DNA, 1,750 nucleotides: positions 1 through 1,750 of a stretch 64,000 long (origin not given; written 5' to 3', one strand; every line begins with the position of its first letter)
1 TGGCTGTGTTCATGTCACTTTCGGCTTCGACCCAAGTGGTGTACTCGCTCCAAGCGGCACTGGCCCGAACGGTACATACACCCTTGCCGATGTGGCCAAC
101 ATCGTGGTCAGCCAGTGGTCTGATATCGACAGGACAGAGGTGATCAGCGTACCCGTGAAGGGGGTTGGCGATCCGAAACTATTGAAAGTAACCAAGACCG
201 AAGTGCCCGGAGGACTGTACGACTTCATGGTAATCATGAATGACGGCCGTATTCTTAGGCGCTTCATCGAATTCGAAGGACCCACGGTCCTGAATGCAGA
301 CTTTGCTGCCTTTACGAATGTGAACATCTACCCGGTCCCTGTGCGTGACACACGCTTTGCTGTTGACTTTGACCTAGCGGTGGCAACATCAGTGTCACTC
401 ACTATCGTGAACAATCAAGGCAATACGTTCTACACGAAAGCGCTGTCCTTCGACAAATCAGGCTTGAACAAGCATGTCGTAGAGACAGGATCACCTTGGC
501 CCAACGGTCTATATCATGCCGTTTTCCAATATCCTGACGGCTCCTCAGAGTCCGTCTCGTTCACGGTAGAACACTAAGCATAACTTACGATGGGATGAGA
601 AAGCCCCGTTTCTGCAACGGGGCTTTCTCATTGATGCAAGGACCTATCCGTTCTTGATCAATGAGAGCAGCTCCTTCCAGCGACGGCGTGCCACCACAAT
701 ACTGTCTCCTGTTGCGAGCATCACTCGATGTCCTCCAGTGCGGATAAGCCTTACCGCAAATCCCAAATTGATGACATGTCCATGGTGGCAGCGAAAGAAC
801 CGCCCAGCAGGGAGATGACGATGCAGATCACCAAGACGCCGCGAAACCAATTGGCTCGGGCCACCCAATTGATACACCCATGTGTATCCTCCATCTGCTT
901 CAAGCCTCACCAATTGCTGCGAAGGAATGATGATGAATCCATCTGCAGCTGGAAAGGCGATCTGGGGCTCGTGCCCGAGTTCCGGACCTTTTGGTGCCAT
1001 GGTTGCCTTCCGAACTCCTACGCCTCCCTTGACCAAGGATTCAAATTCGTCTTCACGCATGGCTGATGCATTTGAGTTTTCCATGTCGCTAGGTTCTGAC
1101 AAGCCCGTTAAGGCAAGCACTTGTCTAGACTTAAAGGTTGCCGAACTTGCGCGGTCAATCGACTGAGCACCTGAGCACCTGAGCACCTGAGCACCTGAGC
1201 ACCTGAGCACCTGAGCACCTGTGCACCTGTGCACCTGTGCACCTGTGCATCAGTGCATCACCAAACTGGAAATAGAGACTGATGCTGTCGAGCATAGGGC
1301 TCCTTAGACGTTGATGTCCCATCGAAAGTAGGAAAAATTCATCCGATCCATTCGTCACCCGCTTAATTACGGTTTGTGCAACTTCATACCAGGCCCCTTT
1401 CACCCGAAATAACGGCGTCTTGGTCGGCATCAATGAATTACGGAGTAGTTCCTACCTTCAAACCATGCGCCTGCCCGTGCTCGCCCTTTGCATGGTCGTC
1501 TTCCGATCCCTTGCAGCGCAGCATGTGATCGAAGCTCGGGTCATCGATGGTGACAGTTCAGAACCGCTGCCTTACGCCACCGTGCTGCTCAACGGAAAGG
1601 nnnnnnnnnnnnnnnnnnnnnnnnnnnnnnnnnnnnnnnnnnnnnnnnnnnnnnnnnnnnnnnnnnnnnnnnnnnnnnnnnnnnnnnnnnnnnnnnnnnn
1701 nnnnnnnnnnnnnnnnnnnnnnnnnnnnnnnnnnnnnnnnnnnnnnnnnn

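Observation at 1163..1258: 12-unit octanucleotide microsatellite (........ x7, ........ x4, plus variants) in the divergent promoter of a LytTR regulator gene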

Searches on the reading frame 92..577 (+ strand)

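Call 5: search_protein_families(library=pfam, proteins=[window:92-577:+], max_evalue=0.01)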
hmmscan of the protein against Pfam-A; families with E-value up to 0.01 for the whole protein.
window:92-577:+ (161 aa): 1 family
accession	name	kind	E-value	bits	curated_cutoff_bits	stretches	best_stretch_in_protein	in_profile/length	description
PF01835.25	MG2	-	0.00029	21.6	32.8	1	93-159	28-96/96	MG2 domain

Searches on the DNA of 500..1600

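Call 39: search_rna_families(source=window, start=500, end=1600, threshold=evalue, max_evalue=1)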
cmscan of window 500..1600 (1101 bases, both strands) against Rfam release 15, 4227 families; matches with E-value up to 1: 4.
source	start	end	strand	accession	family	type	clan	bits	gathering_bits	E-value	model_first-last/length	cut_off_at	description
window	566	632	+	RF02495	ohsC_RNA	Gene; antitoxin;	-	30.4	50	0.024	1-77/77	no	Oppression of Hydrophobic ORF by sRNA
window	595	703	-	RF00106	RNAI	Gene; antisense;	-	22.4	47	0.14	1-102/102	no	RNAI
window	570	646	+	RF02621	BSnc120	Gene; sRNA;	-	19.6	114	0.21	1-88/88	no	Brucella sRNA 120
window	896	963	+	RF02534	Noro_CRE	Cis-reg;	-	17.9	35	0.46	1-52/52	no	Norovirus cis-acting replication element (CRE)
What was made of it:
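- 598..631 (.): GC-rich hairpin between the convergent 3' ends of the upstream plus-strand gene (stop at 577) and the LytTR gene (stop at 644). It is a likely bidirectional terminator that marks the end of the LytTR transcription unit. The only Rfam signals in 500-1600 are sub-threshold hits over this hairpin (call 39).
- On Known RNA family (Rfam 15): No hit overlaps 1163-1258, even at E <= 1 (call 39).
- Tried and rejected: Rfam at E <= 1 found nothing over the array (call 39).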

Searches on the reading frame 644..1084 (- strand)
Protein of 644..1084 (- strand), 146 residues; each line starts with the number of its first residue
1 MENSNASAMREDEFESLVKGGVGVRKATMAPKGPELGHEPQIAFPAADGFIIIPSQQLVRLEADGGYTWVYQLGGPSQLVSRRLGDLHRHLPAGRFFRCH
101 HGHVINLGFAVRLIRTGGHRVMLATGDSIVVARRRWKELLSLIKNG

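Call 7: find_encoding_contigs(protein=window:644-1084:-, flank=3000, max_places=10)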
Protein window:644-1084:- (146 aa): no gene with exactly this product is on record in the collection.

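Call 10: find_homologous_proteins(query=window:644-1084:-, max_evalue=0.001)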
Query window:644-1084:- (146 aa): 7 proteins with E <= 0.001 among 58 candidates.
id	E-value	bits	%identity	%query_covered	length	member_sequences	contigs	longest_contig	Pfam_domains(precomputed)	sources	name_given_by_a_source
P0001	1.9e-60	221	95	71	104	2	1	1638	-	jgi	-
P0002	2.9e-44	168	69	75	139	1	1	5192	PF04397.22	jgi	jgi:two-component system LytT family response regulator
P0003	3.8e-41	158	68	75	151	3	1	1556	PF04397.22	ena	-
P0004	4.8e-32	129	60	66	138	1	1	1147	PF04397.22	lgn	-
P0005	1.3e-14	72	38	73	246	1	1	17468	PF04397.22,PF00072.31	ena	-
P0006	5.8e-7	47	33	63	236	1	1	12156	PF04397.22,PF00072.31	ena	-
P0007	3.1e-6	45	33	71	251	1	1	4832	PF04397.22,PF00072.31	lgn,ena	-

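Call 16: find_encoding_contigs(protein=P0001, flank=5000)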
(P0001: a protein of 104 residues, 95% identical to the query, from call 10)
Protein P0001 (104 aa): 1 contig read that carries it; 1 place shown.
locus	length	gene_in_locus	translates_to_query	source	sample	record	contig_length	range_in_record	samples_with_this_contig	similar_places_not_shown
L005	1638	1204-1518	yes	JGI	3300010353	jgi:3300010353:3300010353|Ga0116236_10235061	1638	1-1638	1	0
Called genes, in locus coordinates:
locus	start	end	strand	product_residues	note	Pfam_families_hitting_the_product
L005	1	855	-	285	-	?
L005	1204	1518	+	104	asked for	-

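Call 17: find_encoding_contigs(protein=P0002, flank=5000)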
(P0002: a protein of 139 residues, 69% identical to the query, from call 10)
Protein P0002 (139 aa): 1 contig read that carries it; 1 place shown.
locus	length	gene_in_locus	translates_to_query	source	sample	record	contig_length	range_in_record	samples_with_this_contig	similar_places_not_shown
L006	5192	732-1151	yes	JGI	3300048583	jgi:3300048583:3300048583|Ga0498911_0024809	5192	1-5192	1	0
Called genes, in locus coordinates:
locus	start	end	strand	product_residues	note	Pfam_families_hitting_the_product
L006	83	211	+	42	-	PF00041:fn3 (weak)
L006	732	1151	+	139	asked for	PF04397:LytTR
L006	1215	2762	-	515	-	-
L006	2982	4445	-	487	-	PF18962:Por_Secre_tail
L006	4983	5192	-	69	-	?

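Call 18: find_encoding_contigs(protein=P0003, flank=5000)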
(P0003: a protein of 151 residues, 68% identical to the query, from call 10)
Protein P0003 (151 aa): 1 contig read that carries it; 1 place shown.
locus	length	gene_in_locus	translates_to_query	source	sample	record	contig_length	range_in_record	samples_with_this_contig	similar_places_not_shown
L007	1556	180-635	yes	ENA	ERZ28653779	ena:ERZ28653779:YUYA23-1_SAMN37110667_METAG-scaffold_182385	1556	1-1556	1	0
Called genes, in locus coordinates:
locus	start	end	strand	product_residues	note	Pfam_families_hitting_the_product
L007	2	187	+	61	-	?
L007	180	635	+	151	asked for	PF04397:LytTR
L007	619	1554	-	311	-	?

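Call 19: find_encoding_contigs(protein=P0004, flank=5000)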
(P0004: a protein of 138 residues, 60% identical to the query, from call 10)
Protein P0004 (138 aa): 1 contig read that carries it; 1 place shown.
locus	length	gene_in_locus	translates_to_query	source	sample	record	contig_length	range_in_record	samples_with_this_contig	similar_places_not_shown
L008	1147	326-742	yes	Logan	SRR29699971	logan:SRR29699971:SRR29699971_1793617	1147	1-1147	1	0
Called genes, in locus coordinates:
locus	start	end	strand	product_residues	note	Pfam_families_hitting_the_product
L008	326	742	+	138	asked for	PF04397:LytTR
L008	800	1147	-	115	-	?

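Call 21: find_encoding_contigs(protein=window:644-1060:-, flank=3000, max_places=10)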
Protein window:644-1060:- (138 aa): no gene with exactly this product is on record in the collection.

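Call 24: list_cluster_members(proteins=[P0001])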
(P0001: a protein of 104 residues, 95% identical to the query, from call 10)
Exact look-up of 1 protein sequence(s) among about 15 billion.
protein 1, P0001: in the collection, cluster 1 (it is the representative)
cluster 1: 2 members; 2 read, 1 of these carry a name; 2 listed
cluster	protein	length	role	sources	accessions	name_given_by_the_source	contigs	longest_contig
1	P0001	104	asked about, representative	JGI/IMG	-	-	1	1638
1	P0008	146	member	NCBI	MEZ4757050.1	MAG: LytTR family DNA-binding domain-containing protein [Flavobacteriales bacterium]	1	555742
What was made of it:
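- NCBI annotates the start downstream of the array (call 24).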

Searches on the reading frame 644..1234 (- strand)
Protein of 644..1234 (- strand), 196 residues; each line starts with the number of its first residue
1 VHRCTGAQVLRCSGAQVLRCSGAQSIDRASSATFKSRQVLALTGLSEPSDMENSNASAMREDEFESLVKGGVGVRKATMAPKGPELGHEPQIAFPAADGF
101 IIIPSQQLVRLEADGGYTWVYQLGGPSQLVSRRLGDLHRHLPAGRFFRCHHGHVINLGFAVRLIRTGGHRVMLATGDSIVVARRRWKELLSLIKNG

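Call 5: search_protein_families(library=pfam, proteins=[window:644-1234:-], max_evalue=0.01)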
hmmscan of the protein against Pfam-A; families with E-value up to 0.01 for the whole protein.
window:644-1234:- (196 aa): 1 family
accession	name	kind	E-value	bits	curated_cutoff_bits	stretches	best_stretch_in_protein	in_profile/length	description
PF04397.21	LytTR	-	2.4e-08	34.5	22.6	1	99-193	2-97/98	LytTr DNA-binding domain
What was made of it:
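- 644..1084 (-): Stand-alone LytTR DNA-binding protein gene of 146 aa, NCBI MEZ4757050.1. The alternative start at ATG 1060 is the one conserved in L005. There is no receiver domain. Pfam LytTR hit, E = 2.4e-8, 34.5 bits against a cutoff of 22.6 (call 5).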

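Call 8: find_encoding_contigs(protein=window:644-1234:-, flank=3000, max_places=10)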
Protein window:644-1234:- (196 aa): no gene with exactly this product is on record in the collection.
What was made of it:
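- Tried and rejected: Exact-protein look-ups of the LytTR product with three alternative starts (146, 196 and 138 aa) found no further contigs (calls 7, 8, 21).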
